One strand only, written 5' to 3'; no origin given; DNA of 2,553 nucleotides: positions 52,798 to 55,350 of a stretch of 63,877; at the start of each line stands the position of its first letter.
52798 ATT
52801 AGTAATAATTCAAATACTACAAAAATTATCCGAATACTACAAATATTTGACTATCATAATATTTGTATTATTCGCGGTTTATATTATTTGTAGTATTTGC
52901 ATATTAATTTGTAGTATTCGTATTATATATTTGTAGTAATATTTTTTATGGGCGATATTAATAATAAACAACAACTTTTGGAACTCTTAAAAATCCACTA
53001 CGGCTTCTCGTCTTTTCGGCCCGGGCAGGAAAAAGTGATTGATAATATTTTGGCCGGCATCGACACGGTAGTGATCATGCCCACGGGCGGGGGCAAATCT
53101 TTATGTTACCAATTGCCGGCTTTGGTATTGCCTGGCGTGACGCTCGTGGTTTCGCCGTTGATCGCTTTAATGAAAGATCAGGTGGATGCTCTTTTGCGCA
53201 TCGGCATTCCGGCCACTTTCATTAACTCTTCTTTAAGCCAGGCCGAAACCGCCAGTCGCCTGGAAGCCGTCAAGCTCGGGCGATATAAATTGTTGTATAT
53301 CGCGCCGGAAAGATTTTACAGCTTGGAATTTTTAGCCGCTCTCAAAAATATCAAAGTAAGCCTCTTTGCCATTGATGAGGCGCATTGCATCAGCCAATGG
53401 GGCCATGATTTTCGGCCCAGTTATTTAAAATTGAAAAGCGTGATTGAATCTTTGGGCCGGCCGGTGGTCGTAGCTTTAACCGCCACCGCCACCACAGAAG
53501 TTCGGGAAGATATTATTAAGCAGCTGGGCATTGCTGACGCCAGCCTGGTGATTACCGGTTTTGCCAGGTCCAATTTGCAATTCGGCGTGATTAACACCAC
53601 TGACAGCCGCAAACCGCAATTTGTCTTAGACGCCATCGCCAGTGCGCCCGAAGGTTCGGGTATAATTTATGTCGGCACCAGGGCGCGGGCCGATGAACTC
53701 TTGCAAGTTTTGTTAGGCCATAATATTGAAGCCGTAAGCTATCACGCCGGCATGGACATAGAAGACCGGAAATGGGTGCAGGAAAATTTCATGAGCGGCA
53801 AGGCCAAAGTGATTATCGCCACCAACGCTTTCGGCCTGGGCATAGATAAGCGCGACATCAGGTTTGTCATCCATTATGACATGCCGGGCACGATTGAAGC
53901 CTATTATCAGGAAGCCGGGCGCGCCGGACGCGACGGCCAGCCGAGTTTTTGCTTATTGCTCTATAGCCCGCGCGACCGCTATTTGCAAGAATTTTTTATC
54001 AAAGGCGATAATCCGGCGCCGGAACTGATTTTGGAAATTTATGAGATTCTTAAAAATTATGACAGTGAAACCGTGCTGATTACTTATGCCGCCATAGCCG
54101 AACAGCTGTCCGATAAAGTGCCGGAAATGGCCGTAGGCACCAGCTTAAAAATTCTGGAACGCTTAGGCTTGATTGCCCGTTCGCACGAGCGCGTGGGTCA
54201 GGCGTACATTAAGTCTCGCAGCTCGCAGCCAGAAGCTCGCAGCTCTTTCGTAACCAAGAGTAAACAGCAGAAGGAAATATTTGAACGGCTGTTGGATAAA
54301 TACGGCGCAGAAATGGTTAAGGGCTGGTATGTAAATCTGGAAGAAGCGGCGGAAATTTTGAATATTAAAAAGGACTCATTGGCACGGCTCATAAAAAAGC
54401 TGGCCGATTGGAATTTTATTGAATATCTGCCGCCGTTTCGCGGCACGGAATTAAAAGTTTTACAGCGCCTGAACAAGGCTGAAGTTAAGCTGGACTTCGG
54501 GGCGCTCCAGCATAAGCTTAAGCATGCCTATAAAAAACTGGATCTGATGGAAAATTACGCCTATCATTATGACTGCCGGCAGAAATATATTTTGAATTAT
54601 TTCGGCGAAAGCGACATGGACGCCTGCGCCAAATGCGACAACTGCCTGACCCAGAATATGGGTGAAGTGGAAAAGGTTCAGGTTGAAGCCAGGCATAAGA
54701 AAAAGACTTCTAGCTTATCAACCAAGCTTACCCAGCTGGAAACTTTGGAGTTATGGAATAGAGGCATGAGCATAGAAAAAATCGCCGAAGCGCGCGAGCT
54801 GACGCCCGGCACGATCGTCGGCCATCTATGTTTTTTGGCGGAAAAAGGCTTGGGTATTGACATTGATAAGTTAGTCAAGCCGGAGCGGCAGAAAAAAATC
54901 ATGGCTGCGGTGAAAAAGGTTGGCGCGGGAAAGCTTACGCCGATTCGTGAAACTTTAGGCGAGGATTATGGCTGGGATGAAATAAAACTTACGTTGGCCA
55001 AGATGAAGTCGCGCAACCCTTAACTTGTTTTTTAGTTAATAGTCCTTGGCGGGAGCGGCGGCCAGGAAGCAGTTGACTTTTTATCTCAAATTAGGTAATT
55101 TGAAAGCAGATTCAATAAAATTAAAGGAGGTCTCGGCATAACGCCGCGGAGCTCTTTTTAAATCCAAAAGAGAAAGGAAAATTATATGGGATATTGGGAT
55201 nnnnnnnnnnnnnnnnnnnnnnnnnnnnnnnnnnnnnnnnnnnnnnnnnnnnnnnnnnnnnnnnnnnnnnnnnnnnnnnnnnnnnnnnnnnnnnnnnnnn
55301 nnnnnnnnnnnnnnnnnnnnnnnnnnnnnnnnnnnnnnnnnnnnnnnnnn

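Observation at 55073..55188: Homologous promoter-plus-leader module shared by dispersed island genes; an SD-like AAGGAGG forms the 5' arm of a terminator-like hairpin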

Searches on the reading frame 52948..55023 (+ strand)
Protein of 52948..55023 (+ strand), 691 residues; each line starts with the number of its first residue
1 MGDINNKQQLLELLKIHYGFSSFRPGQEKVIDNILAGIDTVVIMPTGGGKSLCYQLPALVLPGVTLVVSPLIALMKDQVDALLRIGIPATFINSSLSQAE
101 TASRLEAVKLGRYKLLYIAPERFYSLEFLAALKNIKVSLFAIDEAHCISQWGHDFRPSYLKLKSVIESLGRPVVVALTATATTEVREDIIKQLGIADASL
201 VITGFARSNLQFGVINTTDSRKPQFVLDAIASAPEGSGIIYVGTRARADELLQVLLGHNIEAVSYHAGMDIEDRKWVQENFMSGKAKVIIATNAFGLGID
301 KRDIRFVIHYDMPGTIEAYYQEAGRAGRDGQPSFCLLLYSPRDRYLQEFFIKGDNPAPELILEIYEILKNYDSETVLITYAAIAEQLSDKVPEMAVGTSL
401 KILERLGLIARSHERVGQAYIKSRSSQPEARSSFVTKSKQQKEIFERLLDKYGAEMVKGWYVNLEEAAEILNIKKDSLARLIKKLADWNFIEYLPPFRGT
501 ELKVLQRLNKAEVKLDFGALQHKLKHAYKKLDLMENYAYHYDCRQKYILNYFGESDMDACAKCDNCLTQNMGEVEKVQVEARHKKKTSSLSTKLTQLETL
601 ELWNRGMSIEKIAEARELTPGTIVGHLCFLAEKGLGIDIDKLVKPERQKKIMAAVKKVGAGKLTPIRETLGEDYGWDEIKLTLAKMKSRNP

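Call 11: search_protein_families(library=pfam, proteins=[window:52948-55023:+], max_evalue=0.01)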
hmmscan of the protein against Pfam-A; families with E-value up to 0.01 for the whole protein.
window:52948-55023:+ (691 aa): 8 families
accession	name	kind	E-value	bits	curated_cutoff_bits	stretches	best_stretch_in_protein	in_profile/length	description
PF14493.12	HTH_40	-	4.1e-28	98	27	1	595-683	1-89/89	Helix-turn-helix domain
PF00270.35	DEAD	-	5.5e-26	91.7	26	1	24-186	1-165/167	DEAD/DEAH box helicase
PF00271.37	Helicase_C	-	2.1e-24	86.4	23.5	1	222-330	2-110/110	Helicase conserved C-terminal domain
PF16124.10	RecQ_Zn_bind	-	1.6e-12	48.4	25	1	521-567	18-66/66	RecQ zinc-binding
PF04851.21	ResIII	-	6.5e-06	26.6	22.5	1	22-181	3-162/164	Type III restriction enzyme, res subunit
PF01047.28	MarR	-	0.00028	21.1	24.6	0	466-492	22-48/59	MarR family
PF12802.13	MarR_2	-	0.0045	17.6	27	0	465-493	24-52/61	MarR family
PF08148.17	DSHCT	-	0.0092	16.2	22.7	0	568-624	74-129/172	DSHCT (NUC185) domain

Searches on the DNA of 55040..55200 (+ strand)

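Call 35: search_rna_families(source=window, start=55040, end=55200, threshold=evalue, max_evalue=10)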
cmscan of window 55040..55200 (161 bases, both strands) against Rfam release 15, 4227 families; matches with E-value up to 10: 4.
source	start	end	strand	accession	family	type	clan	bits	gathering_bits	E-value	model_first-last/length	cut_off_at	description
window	55094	55183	+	RF03081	DUF805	Cis-reg;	CL00115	17.6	51.1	0.41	1-68/68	no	DUF805 RNA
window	55077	55105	-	RF01359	CRISPR-DR46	Gene; CRISPR;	-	16.4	50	3.3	1-38/38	no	CRISPR RNA direct repeat element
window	55083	55189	+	RF04310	nqrA-II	Cis-reg;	-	15.8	55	1.5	1-174/174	no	nqrA-II ncRNA motif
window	55040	55135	+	RF00564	SCARNA11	Gene; snRNA; snoRNA; scaRNA;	-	10.6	37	7.7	36-140/140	5'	Small Cajal body specific RNA 11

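Call 53: build_rna_model(alignment_id=A4, structure=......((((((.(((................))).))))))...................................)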
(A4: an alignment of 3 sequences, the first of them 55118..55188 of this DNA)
Model R1 built from alignment A4 (3 sequences, 77 columns); structure: as given.
model positions 70; base pairs 9; branch points 0; effective number of sequences 3; information 0.718 bits per position. Calibrated on 0.2 Mb of random sequence (short: E-values are rough).
structure used (alignment columns):
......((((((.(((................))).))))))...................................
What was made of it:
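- Tried and rejected: Covariance model R1 (call 53).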

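Call 54: search_with_rna_model(model_id=R1, source=window, filters=off, max_evalue=10, show_alignments=6)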
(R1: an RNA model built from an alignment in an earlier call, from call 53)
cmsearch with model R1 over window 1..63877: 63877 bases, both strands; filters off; matches with E-value up to 10: 23.
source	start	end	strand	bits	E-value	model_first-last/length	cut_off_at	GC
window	34290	34361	+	76.6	1.2e-18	1-70/70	no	0.46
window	5788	5855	+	66.6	7.4e-16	1-70/70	no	0.43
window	55118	55183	+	65.6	1.4e-15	1-70/70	no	0.39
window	6509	6590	+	19.5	0.01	1-70/70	no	0.37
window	23474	23517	+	16.7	0.061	1-70/70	no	0.2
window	44352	44417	+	13.4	0.51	1-70/70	no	0.29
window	39367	39425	+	11.8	1.4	1-70/70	no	0.42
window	59568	59625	-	11.4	1.8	1-70/70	no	0.33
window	57330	57367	-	10.9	2.6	1-70/70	no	0.32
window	49778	49797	-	10.8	2.7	1-70/70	no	0.15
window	48074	48102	+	10.7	2.9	1-70/70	no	0.34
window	22196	22258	-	10.1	4.2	1-70/70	no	0.27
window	17607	17633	-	9.8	5.1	1-70/70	no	0.19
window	51438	51477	+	9.3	7.3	1-70/70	no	0.25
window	32649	32720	-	9.3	7.3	1-70/70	no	0.28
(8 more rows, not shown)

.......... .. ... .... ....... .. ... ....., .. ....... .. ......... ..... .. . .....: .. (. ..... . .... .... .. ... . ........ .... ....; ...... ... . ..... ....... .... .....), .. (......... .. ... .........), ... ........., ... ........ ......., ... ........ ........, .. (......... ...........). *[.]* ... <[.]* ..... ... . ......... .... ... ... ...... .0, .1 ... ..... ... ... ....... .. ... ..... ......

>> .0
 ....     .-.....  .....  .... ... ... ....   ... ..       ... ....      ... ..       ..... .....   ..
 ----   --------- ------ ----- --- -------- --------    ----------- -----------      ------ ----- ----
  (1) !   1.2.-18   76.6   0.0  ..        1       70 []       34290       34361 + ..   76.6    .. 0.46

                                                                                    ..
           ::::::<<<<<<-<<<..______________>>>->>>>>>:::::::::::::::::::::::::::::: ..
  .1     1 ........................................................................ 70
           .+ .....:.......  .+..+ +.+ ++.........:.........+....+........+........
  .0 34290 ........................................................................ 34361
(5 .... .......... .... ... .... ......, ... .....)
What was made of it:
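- The next-best window hits of the covariance model are real terminators of the same style: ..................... at 6509-6590 and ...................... at 44352-44417 (call 54).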

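Call 56: search_dna_similar(query=window:55073-55188:+, collection=phages, mode=distant, max_evalue=1, max_rows=10)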
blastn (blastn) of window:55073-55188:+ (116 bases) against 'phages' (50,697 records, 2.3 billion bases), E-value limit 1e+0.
Records with a match: 3; places in all: 3; records where one place covers at least 80% of the query: 0.
Best place of each record, by identity: 90-95% 3.
By first word of the organism name: Bacillus 2; Streptococcus 1.
By host as written in the record: Bacillus thuringiensis kurstaki 2; Streptococcus gallolyticus BSJ27 1.
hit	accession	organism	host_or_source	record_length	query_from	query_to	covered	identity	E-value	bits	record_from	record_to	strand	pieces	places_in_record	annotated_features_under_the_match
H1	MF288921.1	Bacillus phage OTooleKemple52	Bacillus thuringiensis kurstaki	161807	30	57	24%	92.9%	3e-1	40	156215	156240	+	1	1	hypothetical protein (x2)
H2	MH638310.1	Bacillus phage Kamfam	Bacillus thuringiensis kurstaki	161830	30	57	24%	92.9%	3e-1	40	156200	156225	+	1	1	287: hypothetical protein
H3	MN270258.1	Streptococcus phage phi-SgaBSJ27_rum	Streptococcus gallolyticus BSJ27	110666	89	114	22%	92.3%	3e-1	39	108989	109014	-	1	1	putative metal-dependent membrane protease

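Call 57: search_with_rna_model(model_id=R1, sources=[L002, L003, L004, L005, L006, L007, L008, L009, L010, L011, L012, L013, L014, L015, L016, L017, L018, L019, L020, L021, L022, L023, L024, L025, L026, L027, L028, L029, L030, L031, L032, L033, L034, L035, L036, L037, L038, L039, L040, L042, L043, L044, L045, L046, L048, L049, L050], max_evalue=1, show_alignments=4)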
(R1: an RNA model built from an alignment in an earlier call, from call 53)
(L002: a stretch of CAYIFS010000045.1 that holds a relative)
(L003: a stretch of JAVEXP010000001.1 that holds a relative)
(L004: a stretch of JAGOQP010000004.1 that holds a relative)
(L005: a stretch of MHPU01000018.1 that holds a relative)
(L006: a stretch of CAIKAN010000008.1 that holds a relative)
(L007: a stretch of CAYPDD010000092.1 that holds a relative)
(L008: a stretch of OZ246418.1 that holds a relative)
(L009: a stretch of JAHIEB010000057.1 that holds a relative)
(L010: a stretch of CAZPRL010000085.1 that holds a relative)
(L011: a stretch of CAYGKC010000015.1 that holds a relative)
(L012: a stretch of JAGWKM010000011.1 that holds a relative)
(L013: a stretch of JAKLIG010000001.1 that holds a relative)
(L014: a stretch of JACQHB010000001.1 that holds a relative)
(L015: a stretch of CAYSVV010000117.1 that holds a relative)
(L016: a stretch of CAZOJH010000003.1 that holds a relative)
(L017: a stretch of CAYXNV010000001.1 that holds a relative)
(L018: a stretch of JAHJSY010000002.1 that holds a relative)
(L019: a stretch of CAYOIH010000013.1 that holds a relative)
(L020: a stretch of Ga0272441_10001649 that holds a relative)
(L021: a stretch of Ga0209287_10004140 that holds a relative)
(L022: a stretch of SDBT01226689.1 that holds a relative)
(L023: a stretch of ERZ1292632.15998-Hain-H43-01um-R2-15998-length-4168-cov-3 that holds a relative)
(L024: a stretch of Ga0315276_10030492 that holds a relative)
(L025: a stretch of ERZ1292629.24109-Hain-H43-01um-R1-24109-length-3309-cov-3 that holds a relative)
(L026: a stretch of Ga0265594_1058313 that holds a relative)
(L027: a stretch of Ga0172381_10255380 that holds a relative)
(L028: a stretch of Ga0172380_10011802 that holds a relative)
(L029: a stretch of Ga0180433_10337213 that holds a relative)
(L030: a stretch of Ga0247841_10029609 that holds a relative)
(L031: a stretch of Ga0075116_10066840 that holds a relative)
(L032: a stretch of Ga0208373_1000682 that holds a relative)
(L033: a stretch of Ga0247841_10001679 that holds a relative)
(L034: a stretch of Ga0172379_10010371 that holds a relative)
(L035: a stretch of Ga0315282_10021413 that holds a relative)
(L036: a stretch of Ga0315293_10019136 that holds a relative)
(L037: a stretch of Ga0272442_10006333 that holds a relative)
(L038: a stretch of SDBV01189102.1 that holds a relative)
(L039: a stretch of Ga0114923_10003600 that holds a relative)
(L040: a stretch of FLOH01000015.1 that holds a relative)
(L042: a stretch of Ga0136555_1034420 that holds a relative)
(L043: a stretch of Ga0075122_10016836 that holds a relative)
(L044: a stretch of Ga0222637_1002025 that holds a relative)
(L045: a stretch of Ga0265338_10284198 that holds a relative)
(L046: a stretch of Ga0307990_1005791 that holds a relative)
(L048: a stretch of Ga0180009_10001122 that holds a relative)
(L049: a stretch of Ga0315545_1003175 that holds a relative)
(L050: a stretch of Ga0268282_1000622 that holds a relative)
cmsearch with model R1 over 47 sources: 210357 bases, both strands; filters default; matches with E-value up to 1: 4.
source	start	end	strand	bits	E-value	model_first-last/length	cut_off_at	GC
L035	431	486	+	18.1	0.082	1-70/70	no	0.32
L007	1428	1493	-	16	0.32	1-70/70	no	0.38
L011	4888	4942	+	14.9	0.64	1-70/70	no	0.25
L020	611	671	+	14.7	0.72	1-70/70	no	0.3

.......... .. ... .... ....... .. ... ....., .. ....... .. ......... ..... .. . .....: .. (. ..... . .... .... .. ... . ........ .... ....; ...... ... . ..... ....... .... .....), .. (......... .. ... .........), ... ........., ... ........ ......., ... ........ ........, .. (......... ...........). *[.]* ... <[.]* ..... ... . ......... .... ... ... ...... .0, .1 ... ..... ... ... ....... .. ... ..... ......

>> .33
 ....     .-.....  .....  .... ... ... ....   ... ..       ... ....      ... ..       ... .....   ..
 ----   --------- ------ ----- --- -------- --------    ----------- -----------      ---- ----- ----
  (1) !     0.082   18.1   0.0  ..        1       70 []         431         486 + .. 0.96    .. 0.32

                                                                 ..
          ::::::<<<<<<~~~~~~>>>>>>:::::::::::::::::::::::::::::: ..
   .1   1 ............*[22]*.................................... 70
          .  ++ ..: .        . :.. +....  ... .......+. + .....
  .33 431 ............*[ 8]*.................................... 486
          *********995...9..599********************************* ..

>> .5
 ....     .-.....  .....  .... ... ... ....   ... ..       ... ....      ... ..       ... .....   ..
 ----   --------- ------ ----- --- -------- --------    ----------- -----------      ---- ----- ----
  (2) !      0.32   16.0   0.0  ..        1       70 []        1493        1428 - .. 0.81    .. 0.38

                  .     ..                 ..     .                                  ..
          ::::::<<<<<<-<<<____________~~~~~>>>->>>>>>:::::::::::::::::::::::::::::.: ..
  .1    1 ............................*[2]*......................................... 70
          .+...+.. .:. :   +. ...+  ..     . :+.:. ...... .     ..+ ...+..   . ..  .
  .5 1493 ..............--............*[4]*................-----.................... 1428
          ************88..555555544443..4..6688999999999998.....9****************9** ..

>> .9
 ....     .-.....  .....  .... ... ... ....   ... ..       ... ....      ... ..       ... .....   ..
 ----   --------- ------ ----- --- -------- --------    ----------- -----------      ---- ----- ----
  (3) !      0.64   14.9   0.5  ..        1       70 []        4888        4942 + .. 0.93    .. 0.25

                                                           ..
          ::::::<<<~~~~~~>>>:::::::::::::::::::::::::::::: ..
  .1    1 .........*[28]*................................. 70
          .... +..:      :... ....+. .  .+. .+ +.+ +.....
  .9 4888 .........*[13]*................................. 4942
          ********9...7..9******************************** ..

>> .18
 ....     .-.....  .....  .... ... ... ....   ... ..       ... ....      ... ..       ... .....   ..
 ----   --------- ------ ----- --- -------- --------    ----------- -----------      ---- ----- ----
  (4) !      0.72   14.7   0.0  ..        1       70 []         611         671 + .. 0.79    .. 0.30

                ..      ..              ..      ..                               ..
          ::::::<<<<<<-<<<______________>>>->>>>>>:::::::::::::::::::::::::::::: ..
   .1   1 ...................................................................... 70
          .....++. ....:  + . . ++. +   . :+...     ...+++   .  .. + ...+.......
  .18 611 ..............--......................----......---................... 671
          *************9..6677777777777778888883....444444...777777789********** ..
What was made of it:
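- Tried and rejected: It finds nothing convincing in 210 kb of other Patescibacteria loci (call 57).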

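Call 77: search_with_rna_model(model_id=R1, source=window, max_evalue=0.00001, make_alignment=true)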
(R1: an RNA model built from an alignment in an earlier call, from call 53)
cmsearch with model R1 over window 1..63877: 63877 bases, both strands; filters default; matches with E-value up to 0.00001: 3.
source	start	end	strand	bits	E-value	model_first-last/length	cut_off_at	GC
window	34290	34361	+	76.6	1.2e-18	1-70/70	no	0.46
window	5788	5855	+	66.6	7.4e-16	1-70/70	no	0.43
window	55118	55183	+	65.6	1.4e-15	1-70/70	no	0.39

Alignment A7: 3 matches aligned to the model, 72 columns, each read 5' to 3' on its own strand. Consensus structure (alignment columns), stored with it:
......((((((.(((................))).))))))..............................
